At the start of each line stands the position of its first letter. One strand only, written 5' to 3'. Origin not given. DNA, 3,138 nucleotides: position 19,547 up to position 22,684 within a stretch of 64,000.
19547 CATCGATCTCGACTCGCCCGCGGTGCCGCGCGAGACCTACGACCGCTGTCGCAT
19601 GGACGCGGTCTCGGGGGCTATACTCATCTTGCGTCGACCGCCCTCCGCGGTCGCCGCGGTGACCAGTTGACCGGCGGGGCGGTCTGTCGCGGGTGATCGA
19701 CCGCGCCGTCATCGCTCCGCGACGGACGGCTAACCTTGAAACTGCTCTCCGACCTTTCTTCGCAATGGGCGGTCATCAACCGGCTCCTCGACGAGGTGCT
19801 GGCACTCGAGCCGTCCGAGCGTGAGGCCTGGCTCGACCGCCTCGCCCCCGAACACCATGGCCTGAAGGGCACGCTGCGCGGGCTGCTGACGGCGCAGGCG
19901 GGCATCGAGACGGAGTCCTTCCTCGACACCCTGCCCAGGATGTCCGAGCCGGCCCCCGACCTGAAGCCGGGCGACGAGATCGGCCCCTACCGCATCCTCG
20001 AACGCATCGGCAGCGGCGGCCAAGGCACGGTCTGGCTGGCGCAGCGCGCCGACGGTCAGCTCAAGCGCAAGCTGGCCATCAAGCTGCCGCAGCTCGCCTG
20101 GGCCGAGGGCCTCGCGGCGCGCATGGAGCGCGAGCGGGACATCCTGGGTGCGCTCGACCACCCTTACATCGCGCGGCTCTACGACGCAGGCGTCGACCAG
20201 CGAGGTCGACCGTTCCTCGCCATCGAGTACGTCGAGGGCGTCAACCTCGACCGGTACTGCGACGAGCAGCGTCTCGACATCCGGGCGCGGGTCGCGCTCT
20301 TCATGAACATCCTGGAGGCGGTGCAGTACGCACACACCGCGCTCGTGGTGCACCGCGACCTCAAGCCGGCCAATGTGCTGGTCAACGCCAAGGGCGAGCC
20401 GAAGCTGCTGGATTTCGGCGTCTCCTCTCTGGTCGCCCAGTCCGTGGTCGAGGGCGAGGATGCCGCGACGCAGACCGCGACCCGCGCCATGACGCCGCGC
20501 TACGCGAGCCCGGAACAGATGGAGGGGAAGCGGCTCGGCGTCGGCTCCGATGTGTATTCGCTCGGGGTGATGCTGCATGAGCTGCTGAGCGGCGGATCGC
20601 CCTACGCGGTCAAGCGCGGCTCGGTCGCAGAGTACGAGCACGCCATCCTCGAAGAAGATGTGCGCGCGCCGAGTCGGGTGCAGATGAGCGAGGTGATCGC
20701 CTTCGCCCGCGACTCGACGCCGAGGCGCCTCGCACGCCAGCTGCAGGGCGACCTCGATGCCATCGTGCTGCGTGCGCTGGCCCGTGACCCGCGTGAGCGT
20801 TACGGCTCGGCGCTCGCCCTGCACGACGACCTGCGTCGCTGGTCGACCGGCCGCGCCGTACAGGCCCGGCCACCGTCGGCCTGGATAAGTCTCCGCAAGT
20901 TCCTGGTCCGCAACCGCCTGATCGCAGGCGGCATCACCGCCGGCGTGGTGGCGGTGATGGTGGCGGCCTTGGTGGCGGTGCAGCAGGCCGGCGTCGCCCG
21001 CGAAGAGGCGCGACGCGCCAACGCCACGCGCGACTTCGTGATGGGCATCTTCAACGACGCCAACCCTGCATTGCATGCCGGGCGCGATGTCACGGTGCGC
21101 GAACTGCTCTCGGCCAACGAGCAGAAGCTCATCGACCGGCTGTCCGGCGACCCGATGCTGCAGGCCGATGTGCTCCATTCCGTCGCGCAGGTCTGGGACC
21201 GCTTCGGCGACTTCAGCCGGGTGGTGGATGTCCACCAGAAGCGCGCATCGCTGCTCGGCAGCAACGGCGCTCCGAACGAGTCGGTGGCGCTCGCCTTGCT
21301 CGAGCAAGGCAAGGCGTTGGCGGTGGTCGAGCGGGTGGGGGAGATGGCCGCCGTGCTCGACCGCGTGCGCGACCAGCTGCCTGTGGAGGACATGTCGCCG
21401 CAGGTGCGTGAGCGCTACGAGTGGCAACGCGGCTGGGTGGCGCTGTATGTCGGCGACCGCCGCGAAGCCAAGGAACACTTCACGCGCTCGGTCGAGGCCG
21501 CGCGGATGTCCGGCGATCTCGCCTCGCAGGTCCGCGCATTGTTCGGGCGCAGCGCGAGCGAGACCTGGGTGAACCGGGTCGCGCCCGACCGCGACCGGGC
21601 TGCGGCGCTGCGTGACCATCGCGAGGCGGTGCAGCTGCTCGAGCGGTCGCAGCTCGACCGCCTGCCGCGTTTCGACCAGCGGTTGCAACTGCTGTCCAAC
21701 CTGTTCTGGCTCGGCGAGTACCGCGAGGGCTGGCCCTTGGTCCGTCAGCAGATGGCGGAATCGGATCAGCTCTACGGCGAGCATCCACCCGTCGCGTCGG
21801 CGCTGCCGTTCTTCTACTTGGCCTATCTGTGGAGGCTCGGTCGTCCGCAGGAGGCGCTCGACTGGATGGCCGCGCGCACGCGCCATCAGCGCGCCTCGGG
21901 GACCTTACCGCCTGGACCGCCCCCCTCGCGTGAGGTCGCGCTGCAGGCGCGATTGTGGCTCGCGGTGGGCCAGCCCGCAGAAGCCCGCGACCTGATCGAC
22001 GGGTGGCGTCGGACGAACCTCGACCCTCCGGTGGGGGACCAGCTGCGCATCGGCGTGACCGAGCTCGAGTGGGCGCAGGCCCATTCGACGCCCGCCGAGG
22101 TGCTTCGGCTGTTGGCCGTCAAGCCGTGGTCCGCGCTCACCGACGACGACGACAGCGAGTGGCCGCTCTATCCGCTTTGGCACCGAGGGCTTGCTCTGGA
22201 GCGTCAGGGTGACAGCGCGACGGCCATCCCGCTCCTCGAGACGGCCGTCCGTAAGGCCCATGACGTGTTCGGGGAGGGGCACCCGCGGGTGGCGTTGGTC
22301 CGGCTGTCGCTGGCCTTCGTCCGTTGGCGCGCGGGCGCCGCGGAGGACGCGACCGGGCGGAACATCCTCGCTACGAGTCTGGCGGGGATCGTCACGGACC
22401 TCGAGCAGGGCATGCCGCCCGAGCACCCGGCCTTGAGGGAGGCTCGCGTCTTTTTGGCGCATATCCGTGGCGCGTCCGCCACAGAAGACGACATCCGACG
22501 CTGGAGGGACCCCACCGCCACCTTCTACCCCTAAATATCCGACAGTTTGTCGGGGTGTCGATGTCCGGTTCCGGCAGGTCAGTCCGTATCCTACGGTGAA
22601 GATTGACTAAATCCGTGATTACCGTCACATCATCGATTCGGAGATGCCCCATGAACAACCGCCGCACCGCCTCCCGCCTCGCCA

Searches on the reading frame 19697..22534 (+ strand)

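Call 11: search_protein_families(library=pfam, proteins=[window:19697-22534:+])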
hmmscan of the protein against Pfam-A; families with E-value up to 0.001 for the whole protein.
window:19697-22534:+ (945 aa): 5 families
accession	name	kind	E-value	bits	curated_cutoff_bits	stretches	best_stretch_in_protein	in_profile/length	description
PF00069.31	Pkinase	-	9.5e-40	137.1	31.7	1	98-376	1-259/263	Protein kinase domain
PF07714.23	PK_Tyr_Ser-Thr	-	6.1e-29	101.5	23.1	1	100-315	3-215/258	Protein tyrosine and serine/threonine kinase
PF13424.12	TPR_12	-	2.9e-07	31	30.1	1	828-885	7-64/77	Tetratricopeptide repeat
PF07719.23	TPR_2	-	0.0001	22.6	27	0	577-600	6-29/34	Tetratricopeptide repeat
PF03109.22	ABC1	-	0.00014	21.5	22.9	1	172-246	143-217/244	ABC1 atypical kinase-like domain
